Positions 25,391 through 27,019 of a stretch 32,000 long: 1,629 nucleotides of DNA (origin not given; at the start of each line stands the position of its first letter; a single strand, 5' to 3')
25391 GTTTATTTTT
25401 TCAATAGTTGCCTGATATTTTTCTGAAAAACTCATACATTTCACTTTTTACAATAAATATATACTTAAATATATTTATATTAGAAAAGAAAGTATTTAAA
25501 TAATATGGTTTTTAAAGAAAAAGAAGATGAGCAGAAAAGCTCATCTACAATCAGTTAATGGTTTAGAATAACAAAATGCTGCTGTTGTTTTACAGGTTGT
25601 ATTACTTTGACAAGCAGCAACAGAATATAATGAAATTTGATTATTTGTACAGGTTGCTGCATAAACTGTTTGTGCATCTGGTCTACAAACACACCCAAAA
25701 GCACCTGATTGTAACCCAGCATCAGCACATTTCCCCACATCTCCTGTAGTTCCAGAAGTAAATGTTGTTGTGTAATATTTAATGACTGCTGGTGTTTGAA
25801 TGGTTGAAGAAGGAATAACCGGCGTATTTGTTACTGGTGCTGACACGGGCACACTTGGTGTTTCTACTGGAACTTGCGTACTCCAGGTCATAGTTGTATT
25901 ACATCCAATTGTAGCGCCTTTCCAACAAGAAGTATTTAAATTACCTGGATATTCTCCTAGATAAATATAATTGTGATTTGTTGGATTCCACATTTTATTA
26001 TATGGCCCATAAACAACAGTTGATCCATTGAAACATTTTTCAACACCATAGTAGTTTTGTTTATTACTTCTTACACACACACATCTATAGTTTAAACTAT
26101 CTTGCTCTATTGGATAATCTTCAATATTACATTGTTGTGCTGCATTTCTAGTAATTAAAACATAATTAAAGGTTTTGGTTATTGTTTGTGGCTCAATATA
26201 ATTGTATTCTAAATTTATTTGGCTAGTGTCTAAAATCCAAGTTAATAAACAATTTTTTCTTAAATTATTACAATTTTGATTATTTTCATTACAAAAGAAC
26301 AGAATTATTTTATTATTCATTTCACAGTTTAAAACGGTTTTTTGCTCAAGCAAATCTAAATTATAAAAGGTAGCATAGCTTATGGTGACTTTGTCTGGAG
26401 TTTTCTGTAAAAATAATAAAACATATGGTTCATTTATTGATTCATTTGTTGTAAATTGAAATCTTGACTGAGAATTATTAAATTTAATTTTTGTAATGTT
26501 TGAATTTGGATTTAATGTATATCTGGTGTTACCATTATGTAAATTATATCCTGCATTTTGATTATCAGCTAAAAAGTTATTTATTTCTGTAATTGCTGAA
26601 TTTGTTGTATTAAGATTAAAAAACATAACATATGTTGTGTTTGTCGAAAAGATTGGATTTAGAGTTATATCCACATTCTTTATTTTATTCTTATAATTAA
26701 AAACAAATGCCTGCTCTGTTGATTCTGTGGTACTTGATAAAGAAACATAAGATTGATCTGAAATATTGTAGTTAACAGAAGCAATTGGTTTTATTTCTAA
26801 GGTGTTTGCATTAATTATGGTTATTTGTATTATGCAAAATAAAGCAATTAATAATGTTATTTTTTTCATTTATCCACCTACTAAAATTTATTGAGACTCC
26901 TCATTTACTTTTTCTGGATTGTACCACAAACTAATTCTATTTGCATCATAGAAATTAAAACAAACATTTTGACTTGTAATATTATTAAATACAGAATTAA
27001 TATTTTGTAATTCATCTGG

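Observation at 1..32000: A 32-kb, single-strand, ~99% coding array encoding only giant anchored and secreted proteins: candidate uncharacterised surface apparatus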

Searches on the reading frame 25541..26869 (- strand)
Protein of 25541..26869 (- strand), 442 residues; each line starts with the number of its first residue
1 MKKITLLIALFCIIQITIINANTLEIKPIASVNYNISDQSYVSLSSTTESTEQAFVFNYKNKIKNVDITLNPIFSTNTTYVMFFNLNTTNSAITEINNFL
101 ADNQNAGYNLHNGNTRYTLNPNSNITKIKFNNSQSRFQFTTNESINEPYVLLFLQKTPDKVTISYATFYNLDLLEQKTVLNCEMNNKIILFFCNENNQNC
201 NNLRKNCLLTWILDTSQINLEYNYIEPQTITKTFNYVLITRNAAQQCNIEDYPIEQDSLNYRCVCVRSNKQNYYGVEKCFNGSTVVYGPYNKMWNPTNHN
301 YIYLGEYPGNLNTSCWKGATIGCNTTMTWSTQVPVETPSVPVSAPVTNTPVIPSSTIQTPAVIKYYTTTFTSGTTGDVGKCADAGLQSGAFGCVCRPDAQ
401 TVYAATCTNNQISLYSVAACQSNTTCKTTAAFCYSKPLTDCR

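Call 4: search_protein_families(library=pfam, proteins=[window:25541-26869:-], max_evalue=0.1)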
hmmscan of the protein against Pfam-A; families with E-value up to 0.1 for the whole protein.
window:25541-26869:- (442 aa): 0 families

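Call 8: find_encoding_contigs(protein=window:25541-26869:-, flank=10000, max_places=8)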
Protein window:25541-26869:- (442 aa): 6 contigs read that carry it; 4 places shown.
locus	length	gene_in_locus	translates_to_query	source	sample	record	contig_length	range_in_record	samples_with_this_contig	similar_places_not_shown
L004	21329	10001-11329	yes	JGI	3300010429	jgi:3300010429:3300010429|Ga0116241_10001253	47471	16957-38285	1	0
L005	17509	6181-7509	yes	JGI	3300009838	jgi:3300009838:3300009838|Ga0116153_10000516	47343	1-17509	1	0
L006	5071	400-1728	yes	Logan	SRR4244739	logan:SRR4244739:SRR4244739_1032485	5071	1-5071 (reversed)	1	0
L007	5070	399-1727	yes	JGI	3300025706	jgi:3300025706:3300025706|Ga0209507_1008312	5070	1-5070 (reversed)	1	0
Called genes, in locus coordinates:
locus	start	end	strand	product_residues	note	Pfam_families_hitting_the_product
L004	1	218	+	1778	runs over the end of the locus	PF02369:Big_1 (faint), PF13620:CarboxypepD_reg (faint), PF17802:SpaA (faint), PF09132:BmKX (faint)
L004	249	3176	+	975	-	-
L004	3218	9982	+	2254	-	-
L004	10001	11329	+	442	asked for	-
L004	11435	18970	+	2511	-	PF13620:CarboxypepD_reg (faint), PF17210:SdrD_B (faint), PF17802:SpaA (faint)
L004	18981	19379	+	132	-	-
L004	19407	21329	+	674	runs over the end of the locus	-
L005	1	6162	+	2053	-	?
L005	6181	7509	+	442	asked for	-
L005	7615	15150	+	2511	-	PF13620:CarboxypepD_reg (faint), PF17210:SdrD_B (faint), PF17802:SpaA (faint)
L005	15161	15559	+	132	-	-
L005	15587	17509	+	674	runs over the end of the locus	-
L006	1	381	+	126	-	?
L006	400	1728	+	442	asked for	-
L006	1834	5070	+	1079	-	?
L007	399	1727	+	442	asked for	-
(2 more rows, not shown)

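Call 14: search_protein_families(library=ncbifam, proteins=[window:25541-26869:-, L004:249-3176:+, L004:3218-9982:+], max_evalue=0.1)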
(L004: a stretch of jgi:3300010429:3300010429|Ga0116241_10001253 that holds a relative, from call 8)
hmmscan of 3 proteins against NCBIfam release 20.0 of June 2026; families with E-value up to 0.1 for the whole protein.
window:25541-26869:- (442 aa): 1 family
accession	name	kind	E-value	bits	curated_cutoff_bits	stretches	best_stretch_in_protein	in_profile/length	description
NF012168.1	BlaI_of_BCL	exception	0.094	12.7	180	0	170-232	46-108/121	penicillinase repressor BlaI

L004:249-3176:+ (975 aa): 0 families

L004:3218-9982:+ (2254 aa): 0 families

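Call 65: find_related_loci(query=L004:249-3173:+, collection=metagenome_contigs, flank=10000)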
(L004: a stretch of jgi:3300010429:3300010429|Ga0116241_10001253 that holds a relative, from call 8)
Query L004:249-3173:+ (975 aa) in metagenome_contigs; peptide patterns used: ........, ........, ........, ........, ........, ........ (x = any residue, [..] = any of these).
52 stretches matched a pattern; 1 encode a relative of the query (tblastn E <= 1e-3); 1 distinct loci.
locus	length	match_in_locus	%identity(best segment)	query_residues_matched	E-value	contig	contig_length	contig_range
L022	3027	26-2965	75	1-975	0e+0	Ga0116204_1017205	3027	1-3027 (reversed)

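Call 88: search_protein_families(library=phrogs, proteins=[window:25544-26869:-], max_evalue=0.01)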
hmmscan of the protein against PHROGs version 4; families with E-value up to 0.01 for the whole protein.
window:25544-26869:- (442 aa): 0 families

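Call 106: search_solved_structures(query=L004:3218-9979:+, max_evalue=1)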
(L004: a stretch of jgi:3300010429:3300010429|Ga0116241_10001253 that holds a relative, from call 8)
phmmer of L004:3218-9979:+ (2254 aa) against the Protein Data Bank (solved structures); distinct sequences matched with E-value up to 1: 0.
